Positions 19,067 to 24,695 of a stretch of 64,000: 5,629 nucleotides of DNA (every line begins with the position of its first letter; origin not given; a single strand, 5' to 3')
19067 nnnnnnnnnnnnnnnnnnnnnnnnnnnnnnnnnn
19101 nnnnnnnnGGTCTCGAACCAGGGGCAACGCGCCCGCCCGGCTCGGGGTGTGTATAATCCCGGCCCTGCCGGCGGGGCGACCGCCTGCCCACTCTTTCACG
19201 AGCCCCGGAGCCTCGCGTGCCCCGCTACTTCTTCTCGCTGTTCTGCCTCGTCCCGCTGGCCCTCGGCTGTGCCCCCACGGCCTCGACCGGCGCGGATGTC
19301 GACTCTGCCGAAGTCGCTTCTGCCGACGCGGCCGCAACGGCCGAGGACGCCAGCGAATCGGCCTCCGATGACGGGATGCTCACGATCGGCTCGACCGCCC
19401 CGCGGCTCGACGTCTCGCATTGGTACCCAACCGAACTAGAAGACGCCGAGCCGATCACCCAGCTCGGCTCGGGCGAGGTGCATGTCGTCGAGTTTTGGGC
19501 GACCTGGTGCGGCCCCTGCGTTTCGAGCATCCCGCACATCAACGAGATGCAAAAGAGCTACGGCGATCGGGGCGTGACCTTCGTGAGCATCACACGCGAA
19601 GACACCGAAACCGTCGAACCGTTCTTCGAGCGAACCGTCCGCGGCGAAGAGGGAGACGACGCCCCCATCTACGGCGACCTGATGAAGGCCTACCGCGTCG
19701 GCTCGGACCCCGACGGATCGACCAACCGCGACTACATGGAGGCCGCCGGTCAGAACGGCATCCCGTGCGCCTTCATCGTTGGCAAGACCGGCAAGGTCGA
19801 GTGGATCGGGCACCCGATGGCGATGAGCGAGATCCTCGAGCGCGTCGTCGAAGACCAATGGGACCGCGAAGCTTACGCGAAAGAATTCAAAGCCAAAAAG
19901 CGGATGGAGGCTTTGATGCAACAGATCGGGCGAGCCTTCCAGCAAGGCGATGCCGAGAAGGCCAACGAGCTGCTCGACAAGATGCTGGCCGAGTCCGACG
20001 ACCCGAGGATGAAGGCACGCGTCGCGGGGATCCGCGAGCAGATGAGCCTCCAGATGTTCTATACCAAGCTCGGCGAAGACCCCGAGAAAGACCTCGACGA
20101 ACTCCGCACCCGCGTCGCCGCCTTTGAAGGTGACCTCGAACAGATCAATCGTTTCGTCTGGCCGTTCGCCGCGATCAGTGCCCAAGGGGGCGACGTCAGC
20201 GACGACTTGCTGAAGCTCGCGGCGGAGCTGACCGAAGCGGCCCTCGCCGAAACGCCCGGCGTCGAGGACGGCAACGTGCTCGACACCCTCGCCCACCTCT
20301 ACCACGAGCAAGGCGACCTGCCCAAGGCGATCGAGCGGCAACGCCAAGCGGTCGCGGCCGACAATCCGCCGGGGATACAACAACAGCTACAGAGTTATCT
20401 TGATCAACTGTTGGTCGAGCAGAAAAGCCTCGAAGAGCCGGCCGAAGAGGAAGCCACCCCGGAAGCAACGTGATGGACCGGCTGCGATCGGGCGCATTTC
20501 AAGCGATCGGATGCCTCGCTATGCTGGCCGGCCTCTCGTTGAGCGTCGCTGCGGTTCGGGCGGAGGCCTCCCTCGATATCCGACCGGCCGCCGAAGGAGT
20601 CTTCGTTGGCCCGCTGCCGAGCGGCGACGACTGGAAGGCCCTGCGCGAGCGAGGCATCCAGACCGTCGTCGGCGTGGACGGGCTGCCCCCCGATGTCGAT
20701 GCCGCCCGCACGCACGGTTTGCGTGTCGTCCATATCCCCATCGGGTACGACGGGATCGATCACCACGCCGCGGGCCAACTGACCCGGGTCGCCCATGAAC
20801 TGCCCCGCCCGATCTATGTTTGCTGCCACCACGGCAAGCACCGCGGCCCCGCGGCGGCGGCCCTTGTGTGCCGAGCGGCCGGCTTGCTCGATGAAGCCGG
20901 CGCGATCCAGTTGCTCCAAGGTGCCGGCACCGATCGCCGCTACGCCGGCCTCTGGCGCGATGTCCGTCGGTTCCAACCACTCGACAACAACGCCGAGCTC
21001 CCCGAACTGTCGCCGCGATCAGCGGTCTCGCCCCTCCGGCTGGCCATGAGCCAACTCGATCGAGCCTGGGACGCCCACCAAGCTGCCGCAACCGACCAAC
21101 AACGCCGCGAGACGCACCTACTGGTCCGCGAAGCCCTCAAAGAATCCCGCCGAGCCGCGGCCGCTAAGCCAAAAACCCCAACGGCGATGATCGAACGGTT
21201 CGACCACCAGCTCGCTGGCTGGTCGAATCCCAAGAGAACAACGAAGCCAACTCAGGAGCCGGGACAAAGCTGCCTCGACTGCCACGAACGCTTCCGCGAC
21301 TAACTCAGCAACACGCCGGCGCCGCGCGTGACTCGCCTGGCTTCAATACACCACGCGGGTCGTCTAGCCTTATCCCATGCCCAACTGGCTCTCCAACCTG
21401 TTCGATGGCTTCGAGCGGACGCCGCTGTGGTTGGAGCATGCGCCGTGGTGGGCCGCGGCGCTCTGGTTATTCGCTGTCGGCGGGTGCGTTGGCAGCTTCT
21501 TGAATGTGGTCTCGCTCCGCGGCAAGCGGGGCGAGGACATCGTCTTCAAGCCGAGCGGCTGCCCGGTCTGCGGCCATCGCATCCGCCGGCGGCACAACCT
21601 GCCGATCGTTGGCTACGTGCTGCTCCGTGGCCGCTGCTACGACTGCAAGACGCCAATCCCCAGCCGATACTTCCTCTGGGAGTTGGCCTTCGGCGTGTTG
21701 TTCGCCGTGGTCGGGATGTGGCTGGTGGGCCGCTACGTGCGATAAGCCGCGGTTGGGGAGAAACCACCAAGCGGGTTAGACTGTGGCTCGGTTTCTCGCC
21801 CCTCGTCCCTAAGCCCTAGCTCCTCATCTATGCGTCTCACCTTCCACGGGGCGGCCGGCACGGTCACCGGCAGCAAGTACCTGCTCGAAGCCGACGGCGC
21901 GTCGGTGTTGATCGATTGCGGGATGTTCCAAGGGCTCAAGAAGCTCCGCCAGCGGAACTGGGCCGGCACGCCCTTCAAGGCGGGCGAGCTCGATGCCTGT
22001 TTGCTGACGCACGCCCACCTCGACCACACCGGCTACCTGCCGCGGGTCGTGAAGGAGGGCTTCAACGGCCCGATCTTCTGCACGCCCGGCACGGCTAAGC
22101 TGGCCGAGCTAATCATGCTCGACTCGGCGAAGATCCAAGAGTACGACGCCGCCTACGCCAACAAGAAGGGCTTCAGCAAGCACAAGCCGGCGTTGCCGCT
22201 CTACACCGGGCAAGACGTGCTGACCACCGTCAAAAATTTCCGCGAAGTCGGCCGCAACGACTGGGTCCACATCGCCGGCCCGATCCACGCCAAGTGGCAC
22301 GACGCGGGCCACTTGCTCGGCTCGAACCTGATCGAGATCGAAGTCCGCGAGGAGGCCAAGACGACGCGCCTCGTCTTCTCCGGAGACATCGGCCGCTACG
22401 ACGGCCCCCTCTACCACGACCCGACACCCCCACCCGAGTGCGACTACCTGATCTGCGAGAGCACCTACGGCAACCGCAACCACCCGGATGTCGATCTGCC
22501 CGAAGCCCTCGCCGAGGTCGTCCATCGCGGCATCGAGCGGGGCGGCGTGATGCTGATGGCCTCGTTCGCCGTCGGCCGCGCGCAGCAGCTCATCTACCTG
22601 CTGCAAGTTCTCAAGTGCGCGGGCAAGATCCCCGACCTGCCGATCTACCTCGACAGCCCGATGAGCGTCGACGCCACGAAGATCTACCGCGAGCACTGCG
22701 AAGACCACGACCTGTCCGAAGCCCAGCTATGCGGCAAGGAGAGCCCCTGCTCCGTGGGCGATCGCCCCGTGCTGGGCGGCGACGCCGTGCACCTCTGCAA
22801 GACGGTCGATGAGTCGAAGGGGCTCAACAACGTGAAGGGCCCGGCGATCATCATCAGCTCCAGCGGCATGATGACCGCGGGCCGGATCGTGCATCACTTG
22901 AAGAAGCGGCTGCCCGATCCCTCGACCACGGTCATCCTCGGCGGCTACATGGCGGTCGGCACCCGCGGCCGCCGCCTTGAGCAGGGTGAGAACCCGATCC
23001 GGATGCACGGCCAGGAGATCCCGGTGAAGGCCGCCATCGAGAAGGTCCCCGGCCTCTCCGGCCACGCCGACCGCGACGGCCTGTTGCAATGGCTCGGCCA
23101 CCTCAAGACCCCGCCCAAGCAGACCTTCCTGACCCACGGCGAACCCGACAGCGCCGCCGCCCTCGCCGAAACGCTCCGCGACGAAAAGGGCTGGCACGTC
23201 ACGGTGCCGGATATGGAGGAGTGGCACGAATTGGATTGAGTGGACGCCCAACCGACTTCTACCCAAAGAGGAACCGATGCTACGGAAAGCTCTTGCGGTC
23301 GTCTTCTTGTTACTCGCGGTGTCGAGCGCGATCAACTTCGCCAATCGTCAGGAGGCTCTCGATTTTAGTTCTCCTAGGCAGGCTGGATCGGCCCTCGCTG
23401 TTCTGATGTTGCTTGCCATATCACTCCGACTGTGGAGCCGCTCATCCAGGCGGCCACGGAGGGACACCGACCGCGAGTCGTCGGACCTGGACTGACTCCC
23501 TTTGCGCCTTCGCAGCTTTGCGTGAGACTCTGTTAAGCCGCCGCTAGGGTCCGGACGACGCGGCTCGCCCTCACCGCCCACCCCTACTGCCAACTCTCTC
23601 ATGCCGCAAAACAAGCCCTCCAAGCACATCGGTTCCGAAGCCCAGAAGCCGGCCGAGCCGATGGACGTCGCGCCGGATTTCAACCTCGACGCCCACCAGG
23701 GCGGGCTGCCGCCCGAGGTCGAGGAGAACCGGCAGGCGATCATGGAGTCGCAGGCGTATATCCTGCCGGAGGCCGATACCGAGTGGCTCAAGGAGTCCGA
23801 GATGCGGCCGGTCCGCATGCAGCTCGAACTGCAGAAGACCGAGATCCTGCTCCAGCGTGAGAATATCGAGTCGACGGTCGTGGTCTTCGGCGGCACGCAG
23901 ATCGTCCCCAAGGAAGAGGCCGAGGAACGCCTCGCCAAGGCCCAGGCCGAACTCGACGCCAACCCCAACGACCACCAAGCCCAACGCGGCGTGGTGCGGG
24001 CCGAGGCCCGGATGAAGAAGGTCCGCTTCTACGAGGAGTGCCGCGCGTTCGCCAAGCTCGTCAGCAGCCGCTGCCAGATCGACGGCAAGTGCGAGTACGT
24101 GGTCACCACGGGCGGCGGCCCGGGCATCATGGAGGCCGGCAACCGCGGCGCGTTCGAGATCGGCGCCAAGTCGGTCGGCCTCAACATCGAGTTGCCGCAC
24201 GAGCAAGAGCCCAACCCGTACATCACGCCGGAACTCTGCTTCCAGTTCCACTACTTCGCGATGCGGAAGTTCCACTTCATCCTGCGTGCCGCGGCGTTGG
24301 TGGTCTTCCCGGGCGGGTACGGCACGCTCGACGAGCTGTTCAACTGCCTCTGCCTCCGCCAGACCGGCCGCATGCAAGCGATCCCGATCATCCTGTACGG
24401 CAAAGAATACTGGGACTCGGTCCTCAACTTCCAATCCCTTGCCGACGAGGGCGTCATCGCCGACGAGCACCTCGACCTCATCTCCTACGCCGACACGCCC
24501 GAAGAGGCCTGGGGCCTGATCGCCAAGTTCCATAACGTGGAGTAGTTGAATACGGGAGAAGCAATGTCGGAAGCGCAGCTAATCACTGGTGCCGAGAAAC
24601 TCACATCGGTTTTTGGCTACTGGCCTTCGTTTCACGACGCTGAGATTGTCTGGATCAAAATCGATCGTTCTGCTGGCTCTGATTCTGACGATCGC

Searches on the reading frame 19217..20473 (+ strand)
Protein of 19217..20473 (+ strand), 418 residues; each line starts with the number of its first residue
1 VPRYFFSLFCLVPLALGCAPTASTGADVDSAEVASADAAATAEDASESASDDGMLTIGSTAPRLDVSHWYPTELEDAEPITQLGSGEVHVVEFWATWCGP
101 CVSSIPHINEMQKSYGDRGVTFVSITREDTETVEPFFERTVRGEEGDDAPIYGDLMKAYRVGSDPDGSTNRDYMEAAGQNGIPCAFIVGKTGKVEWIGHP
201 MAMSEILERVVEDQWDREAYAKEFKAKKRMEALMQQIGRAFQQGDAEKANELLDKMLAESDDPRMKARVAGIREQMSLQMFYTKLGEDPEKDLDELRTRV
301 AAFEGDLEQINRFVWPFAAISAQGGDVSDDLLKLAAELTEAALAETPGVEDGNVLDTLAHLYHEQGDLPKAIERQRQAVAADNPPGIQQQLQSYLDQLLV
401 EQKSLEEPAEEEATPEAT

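Call 80: search_protein_families(library=pfam, proteins=[window:19217-20473:+], max_evalue=0.001)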
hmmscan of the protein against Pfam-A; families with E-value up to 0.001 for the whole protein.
window:19217-20473:+ (418 aa): 6 families
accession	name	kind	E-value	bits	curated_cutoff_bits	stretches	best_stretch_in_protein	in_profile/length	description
PF08534.16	Redoxin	-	3.5e-11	43.5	26.6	1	85-197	27-131/148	Redoxin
PF00578.27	AhpC-TSA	-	5e-11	43.1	26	1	82-196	22-123/124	AhpC/TSA family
PF00085.26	Thioredoxin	-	1.4e-07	31.9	23.5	1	86-130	18-61/103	Thioredoxin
PF13905.12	Thioredoxin_8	-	0.00011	22.9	27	1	87-194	2-94/94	Thioredoxin-like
PF14559.12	TPR_19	-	0.00014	22.6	25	0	335-384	10-57/68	Tetratricopeptide repeat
PF13424.12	TPR_12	-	0.0002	21.9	30.1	0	346-381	39-74/77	Tetratricopeptide repeat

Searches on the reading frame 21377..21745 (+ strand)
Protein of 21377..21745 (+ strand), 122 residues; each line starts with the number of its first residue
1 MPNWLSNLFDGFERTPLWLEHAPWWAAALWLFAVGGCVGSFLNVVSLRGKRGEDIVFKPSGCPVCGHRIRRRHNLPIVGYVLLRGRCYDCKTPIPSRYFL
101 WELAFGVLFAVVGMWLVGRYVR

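Call 80: search_protein_families(library=pfam, proteins=[window:21377-21745:+], max_evalue=0.001)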
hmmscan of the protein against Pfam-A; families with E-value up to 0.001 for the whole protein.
window:21377-21745:+ (122 aa): 1 family
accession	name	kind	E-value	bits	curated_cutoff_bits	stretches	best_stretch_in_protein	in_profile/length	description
PF06750.18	A24_N_bact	-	4e-27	94.5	23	1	34-113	2-81/84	Bacterial Peptidase A24 N-terminal domain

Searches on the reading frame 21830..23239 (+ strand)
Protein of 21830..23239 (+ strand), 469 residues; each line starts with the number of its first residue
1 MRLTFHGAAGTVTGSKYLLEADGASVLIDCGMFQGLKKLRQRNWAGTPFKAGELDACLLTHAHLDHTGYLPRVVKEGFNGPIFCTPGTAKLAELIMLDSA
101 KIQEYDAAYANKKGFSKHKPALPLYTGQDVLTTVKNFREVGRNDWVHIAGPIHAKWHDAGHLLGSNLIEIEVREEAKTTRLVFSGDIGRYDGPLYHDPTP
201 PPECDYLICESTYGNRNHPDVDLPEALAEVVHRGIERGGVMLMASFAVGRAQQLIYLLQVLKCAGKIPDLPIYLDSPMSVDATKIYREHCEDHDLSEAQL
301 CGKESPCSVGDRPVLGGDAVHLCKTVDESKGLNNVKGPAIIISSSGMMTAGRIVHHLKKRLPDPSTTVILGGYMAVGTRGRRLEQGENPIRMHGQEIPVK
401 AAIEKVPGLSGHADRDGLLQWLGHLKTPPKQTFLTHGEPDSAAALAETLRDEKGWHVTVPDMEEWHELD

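Call 80: search_protein_families(library=pfam, proteins=[window:21830-23239:+], max_evalue=0.001)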
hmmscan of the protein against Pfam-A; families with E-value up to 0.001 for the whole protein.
window:21830-23239:+ (469 aa): 5 families
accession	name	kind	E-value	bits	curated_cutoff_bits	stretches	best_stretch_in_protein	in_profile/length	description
PF10996.14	Beta-Casp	-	6.1e-35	120.8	27.7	1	251-383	1-120/120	Beta-Casp domain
PF07521.17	RMMBL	-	9.1e-21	74.1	21.6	1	396-460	1-63/63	Zn-dependent metallo-hydrolase RNA specificity domain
PF00753.33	Lactamase_B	-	2.3e-10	41.2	22.7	1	16-192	8-155/196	Metallo-beta-lactamase superfamily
PF12706.13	Lactamase_B_2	-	3.3e-07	30.5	27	1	26-90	3-68/200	Beta-lactamase superfamily domain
PF16661.11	Lactamase_B_6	-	5.9e-06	26.2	27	1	18-113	1-100/193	Metallo-beta-lactamase superfamily domain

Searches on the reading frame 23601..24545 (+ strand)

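Call 80: search_protein_families(library=pfam, proteins=[window:23601-24545:+], max_evalue=0.001)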
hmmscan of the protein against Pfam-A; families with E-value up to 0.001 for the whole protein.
window:23601-24545:+ (314 aa): 2 families
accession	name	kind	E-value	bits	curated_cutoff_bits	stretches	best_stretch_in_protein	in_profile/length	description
PF03641.19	Lysine_decarbox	-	6.3e-29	101.2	27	1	177-304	1-128/131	Possible lysine decarboxylase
PF18306.6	LDcluster4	-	1.5e-08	34.8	26.3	1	163-249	30-113/151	SLOG cluster4 family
